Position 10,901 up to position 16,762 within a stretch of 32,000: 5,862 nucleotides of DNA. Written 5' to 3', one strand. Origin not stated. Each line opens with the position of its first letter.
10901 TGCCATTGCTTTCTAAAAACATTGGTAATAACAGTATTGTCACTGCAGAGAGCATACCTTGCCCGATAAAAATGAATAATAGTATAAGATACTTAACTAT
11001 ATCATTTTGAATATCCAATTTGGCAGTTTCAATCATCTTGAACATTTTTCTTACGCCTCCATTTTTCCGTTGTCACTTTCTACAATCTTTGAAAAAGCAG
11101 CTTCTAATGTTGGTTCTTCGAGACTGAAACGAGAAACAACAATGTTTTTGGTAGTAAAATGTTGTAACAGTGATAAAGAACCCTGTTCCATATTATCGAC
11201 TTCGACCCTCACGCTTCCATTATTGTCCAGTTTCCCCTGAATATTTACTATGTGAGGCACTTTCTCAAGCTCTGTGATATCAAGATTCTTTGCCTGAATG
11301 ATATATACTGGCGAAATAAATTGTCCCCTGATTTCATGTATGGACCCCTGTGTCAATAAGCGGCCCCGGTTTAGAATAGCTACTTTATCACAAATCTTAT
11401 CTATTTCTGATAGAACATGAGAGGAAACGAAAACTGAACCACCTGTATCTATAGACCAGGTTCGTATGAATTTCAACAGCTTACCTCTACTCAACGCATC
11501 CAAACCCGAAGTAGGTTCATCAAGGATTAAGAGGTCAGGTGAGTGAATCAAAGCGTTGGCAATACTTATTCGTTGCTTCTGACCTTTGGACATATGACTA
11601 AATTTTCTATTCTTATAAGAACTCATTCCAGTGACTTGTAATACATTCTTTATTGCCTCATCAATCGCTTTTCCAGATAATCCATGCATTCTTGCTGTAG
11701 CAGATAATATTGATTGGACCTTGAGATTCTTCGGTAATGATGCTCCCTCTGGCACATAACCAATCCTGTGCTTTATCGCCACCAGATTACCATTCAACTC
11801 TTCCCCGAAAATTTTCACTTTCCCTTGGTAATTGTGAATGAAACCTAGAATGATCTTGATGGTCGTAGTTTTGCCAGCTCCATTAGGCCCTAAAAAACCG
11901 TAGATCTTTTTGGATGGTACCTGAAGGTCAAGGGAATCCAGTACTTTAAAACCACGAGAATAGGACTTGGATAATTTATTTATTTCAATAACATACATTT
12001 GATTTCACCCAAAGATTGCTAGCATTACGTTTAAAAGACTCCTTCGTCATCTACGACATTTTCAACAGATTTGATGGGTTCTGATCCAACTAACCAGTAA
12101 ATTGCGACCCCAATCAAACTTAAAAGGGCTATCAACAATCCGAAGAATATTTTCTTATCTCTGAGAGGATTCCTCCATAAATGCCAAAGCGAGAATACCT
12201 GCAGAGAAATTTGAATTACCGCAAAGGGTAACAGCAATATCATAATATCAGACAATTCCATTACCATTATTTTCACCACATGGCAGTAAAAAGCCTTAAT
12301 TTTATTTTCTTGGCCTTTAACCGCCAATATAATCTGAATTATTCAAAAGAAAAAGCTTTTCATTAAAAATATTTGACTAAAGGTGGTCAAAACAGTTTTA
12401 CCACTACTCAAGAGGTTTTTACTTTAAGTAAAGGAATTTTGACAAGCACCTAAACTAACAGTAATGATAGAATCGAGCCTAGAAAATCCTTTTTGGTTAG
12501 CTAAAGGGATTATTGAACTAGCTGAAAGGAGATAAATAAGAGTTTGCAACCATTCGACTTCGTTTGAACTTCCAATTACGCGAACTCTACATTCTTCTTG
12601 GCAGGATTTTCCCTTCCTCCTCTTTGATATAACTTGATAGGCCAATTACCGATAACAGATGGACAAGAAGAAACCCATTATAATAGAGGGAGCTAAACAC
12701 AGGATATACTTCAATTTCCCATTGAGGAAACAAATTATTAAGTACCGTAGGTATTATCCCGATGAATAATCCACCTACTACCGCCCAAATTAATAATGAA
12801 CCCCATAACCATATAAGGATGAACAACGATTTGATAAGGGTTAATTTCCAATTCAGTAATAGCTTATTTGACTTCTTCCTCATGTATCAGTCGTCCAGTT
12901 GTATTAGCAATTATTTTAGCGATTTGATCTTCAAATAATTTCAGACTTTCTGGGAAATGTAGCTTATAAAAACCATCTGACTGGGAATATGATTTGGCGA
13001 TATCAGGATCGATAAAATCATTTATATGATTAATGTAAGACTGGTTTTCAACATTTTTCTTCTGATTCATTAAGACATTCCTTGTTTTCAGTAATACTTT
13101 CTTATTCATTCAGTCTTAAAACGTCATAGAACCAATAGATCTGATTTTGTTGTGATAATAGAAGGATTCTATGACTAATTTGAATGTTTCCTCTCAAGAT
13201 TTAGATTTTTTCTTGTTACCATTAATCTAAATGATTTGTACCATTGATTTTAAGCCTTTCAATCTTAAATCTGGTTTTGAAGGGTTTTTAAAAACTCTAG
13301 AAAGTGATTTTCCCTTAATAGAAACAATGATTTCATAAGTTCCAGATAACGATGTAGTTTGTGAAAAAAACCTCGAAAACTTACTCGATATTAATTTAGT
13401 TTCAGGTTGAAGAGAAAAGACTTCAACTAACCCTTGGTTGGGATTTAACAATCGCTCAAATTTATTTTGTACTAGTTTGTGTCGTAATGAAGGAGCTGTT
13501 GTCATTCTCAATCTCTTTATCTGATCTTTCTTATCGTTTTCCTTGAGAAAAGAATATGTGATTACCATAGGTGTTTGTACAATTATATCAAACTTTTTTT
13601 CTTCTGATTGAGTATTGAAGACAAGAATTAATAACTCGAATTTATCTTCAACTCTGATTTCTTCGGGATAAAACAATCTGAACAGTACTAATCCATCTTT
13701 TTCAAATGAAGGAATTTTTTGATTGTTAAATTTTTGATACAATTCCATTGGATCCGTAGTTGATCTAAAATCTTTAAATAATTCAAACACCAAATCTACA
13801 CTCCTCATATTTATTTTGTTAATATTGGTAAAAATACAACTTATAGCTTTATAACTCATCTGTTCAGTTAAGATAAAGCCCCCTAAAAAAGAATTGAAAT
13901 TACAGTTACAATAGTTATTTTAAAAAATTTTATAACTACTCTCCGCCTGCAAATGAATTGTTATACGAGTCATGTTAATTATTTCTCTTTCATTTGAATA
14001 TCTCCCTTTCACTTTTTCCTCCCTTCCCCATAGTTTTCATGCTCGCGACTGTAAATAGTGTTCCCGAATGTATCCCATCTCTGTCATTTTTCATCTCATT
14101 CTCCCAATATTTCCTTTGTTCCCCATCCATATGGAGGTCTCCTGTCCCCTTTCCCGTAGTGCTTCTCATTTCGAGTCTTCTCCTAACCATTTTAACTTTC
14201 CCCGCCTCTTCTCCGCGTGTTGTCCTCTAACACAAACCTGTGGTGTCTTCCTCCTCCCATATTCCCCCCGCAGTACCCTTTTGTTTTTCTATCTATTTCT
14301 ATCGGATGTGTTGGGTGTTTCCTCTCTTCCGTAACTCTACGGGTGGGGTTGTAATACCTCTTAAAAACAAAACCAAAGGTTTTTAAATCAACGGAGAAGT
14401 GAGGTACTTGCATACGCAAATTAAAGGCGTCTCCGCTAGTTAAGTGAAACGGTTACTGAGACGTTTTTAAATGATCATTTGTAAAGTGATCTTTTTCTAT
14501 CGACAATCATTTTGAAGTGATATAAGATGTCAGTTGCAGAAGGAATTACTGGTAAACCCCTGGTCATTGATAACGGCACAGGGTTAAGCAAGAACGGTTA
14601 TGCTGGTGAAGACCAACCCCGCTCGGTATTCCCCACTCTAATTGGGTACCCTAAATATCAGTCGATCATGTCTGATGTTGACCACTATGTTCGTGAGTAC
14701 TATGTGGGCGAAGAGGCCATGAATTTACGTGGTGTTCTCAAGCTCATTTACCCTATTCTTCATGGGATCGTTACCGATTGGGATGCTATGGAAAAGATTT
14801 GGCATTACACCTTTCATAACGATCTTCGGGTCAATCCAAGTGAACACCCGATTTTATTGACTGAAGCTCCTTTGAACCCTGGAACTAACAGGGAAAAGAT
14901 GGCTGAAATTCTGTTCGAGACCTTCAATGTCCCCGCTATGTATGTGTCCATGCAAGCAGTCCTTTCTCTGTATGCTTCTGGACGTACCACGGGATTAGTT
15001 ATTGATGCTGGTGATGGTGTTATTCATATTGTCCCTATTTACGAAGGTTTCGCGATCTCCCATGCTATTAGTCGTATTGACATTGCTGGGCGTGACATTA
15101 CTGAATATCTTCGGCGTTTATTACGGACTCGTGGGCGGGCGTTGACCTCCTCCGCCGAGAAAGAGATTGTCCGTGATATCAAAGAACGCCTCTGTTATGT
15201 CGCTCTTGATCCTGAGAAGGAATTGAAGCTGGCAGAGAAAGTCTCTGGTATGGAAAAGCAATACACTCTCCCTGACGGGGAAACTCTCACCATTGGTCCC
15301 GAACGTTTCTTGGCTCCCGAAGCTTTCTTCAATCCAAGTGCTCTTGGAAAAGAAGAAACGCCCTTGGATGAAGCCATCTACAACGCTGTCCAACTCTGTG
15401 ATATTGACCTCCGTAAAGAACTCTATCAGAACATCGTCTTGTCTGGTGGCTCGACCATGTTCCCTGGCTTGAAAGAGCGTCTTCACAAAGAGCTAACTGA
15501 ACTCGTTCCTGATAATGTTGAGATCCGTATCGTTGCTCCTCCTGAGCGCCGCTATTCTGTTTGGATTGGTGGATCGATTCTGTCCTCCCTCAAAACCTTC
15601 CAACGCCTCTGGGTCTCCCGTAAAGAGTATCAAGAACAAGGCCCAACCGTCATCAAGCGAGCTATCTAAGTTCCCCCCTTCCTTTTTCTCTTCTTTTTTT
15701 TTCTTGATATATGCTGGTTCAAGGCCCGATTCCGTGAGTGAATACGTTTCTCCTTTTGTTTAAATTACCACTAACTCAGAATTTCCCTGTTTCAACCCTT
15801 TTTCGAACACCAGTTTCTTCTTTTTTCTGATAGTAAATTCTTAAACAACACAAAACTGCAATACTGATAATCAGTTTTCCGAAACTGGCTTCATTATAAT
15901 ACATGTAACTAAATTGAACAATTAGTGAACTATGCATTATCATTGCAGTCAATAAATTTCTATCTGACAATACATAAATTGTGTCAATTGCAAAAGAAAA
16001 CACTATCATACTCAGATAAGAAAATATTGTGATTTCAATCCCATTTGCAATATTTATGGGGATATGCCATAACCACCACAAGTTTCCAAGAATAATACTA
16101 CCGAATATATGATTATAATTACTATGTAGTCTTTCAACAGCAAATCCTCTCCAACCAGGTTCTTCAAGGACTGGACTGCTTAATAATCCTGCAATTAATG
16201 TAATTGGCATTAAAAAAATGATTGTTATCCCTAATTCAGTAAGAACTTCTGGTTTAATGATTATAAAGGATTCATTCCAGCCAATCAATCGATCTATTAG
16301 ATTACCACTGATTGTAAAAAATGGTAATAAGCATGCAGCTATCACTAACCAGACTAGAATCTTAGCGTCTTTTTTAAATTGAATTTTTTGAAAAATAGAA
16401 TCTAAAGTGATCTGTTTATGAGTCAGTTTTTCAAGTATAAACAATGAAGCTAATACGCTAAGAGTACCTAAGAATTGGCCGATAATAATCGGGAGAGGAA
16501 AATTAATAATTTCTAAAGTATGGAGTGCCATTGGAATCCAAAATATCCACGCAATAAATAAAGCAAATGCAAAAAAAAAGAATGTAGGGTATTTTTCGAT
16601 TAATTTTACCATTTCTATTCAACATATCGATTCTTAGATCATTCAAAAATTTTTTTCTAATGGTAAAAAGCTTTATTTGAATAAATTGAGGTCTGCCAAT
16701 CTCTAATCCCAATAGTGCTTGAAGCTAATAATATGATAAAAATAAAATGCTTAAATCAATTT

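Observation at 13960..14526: Exceptionally long pyrimidine-rich non-coding stretch leading into the Asgard actin gene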

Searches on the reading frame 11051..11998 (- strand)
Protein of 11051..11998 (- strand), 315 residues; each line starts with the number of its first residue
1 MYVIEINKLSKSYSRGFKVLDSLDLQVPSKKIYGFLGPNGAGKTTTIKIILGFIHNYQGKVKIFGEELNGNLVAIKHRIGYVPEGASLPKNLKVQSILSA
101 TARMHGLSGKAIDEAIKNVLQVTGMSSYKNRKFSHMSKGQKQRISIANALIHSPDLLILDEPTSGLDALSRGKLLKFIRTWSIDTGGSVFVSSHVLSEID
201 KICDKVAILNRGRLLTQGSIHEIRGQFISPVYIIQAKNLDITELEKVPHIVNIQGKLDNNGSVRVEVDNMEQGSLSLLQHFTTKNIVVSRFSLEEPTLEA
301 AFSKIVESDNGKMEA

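Call 33: search_protein_families(library=pfam, proteins=[window:11051-11998:-], max_evalue=0.01)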
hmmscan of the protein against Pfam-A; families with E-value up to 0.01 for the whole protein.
window:11051-11998:- (315 aa): 5 families
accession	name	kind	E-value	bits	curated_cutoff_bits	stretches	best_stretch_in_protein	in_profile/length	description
PF00005.33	ABC_tran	-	5.6e-31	108.4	25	1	20-164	1-137/137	ABC transporter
PF13304.12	AAA_21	-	1e-09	39.3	27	1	126-194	228-298/304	AAA domain, putative AbiEii toxin, Type IV TA system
PF13732.12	DrrA1-3_C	-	2e-09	38.4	27.4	1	218-304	1-79/81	ATP-binding protein DrrA1-3-like, C-terminal domain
PF13476.12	AAA_23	-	0.0044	18.1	27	1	16-51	6-40/201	AAA domain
PF02463.25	SMC_N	-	0.0082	16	40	0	15-183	8-188/220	RecF/RecN/SMC N terminal domain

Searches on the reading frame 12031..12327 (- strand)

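Call 33: search_protein_families(library=pfam, proteins=[window:12031-12327:-], max_evalue=0.01)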
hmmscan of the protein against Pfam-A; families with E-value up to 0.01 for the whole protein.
window:12031-12327:- (98 aa): 2 families
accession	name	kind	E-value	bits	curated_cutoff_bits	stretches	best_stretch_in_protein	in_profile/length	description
PF13396.11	PLDc_N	-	0.007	16.8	23.3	1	45-81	5-41/42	Phospholipase_D-nuclease N-terminal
PF00892.27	EamA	-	0.0073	17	28.2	1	12-80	15-79/135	EamA-like transporter family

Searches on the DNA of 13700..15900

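Call 3: search_rna_families(source=window, start=13700, end=15900, threshold=evalue, max_evalue=10, show_alignments=3)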
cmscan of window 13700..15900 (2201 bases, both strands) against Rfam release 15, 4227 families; matches with E-value up to 10: 5.
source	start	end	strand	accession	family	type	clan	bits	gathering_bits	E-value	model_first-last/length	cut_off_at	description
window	14490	14524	-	RF00179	GAIT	Cis-reg;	-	19.9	37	2.1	22-56/71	no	GAIT element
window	14481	14550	+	RF00154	SNORD63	Gene; snRNA; snoRNA; CD-box;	-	18.6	43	4.5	1-70/70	no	Small nucleolar RNA SNORD63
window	14311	14363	+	RF03548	mir-302_2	Gene; miRNA;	-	17.5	70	4.4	1-68/68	no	mir-302_2 microRNA precursor family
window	14906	14962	-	RF01977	HOTAIRM1_3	Gene; lncRNA;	-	17.2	37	0.36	1-59/59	no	HOX antisense intergenic RNA myeloid 1 conserved region 3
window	14859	14888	-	RF03092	Ocean-VII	Gene; sRNA;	-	16.5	53.5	0.13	1-41/41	no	Ocean-VII RNA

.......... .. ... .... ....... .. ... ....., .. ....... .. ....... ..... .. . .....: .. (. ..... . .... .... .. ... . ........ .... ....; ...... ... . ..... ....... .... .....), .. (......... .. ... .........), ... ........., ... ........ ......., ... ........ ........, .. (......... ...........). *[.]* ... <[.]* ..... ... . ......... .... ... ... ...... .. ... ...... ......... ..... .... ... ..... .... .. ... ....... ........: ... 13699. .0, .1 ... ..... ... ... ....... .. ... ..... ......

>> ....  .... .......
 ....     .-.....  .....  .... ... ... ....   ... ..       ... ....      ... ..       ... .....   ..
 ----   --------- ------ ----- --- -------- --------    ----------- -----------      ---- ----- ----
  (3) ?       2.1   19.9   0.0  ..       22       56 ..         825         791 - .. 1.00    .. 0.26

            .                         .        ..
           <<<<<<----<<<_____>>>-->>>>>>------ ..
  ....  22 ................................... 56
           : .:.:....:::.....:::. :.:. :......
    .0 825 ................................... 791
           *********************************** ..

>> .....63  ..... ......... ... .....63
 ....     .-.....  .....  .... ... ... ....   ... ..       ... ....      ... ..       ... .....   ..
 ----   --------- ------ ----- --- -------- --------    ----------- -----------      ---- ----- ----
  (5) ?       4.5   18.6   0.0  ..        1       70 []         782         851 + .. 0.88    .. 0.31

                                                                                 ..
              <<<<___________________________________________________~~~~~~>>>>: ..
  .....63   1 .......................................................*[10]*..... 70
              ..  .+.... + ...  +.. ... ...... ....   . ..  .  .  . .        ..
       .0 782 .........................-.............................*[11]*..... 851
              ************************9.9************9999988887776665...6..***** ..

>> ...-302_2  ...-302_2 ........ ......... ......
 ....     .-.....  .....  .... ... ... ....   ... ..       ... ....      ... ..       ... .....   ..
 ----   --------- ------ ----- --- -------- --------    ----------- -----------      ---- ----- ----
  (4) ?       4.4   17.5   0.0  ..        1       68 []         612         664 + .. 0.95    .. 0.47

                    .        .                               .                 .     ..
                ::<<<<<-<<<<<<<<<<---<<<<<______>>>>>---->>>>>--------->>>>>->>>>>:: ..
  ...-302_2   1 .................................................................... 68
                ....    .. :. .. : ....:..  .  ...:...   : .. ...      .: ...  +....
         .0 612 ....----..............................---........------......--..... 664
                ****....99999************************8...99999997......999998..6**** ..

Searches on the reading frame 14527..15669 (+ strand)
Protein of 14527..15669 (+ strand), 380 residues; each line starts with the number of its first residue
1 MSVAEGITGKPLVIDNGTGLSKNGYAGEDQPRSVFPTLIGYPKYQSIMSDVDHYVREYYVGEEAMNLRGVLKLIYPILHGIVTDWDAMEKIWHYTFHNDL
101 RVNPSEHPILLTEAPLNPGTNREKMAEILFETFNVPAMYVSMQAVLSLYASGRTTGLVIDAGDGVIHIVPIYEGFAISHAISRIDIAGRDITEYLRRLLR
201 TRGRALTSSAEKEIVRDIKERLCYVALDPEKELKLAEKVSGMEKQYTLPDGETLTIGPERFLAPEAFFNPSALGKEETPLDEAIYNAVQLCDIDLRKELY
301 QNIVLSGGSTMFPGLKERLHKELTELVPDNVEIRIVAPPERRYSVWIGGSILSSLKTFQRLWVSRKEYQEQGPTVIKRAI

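Call 20: find_related_loci(query=window:14527-15666:+, collection=metagenome_contigs, flank=1600)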
Query window:14527-15666:+ (380 aa) in metagenome_contigs; peptide patterns used: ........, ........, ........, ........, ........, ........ (x = any residue, [..] = any of these).
285 stretches matched a pattern; 145 encode a relative of the query (tblastn E <= 1e-3); the best 80 are kept; 80 distinct loci.
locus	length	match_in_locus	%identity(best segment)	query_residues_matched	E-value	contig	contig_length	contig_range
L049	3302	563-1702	99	1-380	0e+0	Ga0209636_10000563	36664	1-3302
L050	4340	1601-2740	98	1-380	0e+0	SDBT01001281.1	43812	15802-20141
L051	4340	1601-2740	98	1-380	0e+0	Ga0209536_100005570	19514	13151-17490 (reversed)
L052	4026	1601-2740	98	1-380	0e+0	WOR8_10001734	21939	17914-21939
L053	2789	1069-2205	93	2-380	0e+0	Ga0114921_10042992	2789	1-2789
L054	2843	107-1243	93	2-380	0e+0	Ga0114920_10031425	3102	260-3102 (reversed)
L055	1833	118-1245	85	5-380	0e+0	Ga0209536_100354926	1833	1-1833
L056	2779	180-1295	85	7-378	0e+0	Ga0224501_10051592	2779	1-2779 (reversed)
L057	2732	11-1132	85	7-380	0e+0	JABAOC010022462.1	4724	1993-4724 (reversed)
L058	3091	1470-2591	84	7-380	0e+0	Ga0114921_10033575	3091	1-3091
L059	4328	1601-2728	82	5-380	0e+0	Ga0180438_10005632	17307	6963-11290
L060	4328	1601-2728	81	5-380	0e+0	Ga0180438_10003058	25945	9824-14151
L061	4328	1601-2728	81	5-380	0e+0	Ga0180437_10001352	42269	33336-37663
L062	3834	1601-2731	82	4-380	0e+0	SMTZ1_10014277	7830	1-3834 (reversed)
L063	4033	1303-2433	82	4-380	0e+0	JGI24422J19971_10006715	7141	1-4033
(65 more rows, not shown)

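Call 33: search_protein_families(library=pfam, proteins=[window:14527-15669:+], max_evalue=0.01)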
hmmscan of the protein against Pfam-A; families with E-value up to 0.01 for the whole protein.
window:14527-15669:+ (380 aa): 2 families
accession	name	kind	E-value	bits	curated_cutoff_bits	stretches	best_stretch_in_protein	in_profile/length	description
PF00022.25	Actin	-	2.5e-133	445.1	27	1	10-378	5-407/410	Actin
PF06723.19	MreB_Mbl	-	0.00039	19.8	27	1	60-323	42-297/327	MreB/Mbl protein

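Call 60: find_related_loci(query=window:14527-15666:+, collection=genome_contigs, flank=700)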
Query window:14527-15666:+ (380 aa) in genome_contigs; peptide patterns used: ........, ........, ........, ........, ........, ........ (x = any residue, [..] = any of these).
222 stretches matched a pattern; 115 encode a relative of the query (tblastn E <= 1e-3); the best 80 are kept; 80 distinct loci.
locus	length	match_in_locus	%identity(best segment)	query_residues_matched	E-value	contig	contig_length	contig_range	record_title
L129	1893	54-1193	99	1-380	0e+0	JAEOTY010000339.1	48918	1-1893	MAG: Candidatus Hodarchaeota archaeon isolate YT5_056 k127_44616865, whole genome shotgun sequence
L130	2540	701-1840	99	1-380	0e+0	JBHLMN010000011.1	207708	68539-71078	MAG: Promethearchaeota archaeon isolate DZ2M.341 DZ2M.341@91, whole genome shotgun sequence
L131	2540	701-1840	99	1-380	0e+0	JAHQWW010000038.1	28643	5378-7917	MAG: Candidatus Hodarchaeota archaeon isolate WORE3 WOR324_NODE_131_length_28643_cov_4.67468_ID_261, whole genome shotgu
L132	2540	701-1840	99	1-380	0e+0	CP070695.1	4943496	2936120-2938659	MAG: Candidatus Heimdallarchaeota archaeon isolate bin6 chromosome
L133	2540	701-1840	99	1-380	0e+0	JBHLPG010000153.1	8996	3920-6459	MAG: Promethearchaeota archaeon isolate DZ3S.51 DZ3S.51@28837, whole genome shotgun sequence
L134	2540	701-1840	98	1-380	0e+0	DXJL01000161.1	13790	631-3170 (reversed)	MAG TPA_asm: Candidatus Heimdallarchaeota archaeon isolate MAG_8 k141_4737810, whole genome shotgun sequence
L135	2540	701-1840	98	1-380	0e+0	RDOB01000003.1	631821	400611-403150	MAG: Candidatus Heimdallarchaeota archaeon isolate SZ_4_bin2.246 NODE_3_length_631821_cov_10.368503, whole genome shotgu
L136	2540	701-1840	97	1-380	0e+0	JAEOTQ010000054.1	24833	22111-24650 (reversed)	MAG: Candidatus Hodarchaeota archaeon isolate YT2_065 k127_10439687, whole genome shotgun sequence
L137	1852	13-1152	97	1-380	0e+0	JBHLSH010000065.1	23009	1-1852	MAG: Candidatus Heimdallarchaeota archaeon isolate TM2S.58 TM2S.58@4831, whole genome shotgun sequence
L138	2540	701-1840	97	1-380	0e+0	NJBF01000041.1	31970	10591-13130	MAG: Candidatus Heimdallarchaeota archaeon B3_Heim 946, whole genome shotgun sequence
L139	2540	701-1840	97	1-380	0e+0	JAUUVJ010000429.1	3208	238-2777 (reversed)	MAG: Candidatus Hodarchaeota archaeon isolate CSMAG_10 CSMAG_10_k127_6912505_length_3208_cov_11.0065, whole genome shotg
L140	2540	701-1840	97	1-380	0e+0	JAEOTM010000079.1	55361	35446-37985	MAG: Candidatus Hodarchaeota archaeon isolate YT2_004 k127_15346169, whole genome shotgun sequence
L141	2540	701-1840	97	1-380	0e+0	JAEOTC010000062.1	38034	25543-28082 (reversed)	MAG: Candidatus Hodarchaeota archaeon isolate YT1_021 k127_9635580, whole genome shotgun sequence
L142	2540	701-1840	97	1-380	0e+0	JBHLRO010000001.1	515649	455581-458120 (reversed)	MAG: Candidatus Thorarchaeota archaeon isolate TM1M.79 TM1M.79@3, whole genome shotgun sequence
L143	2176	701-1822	85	7-380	0e+0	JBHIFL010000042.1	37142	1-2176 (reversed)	MAG: Candidatus Heimdallarchaeota archaeon isolate b1.sp2_bin.26 NODE_174_length_37142_cov_7.934613, whole genome shotgu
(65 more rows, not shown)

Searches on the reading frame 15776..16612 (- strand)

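Call 33: search_protein_families(library=pfam, proteins=[window:15776-16612:-], max_evalue=0.01)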
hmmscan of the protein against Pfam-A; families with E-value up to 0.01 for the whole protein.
window:15776-16612:- (278 aa): 1 family
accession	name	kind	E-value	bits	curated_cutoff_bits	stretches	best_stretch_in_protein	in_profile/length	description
PF02517.21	Rce1-like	-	1.2e-09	38.8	22.4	1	137-228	6-88/93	Type II CAAX prenyl endopeptidase Rce1-like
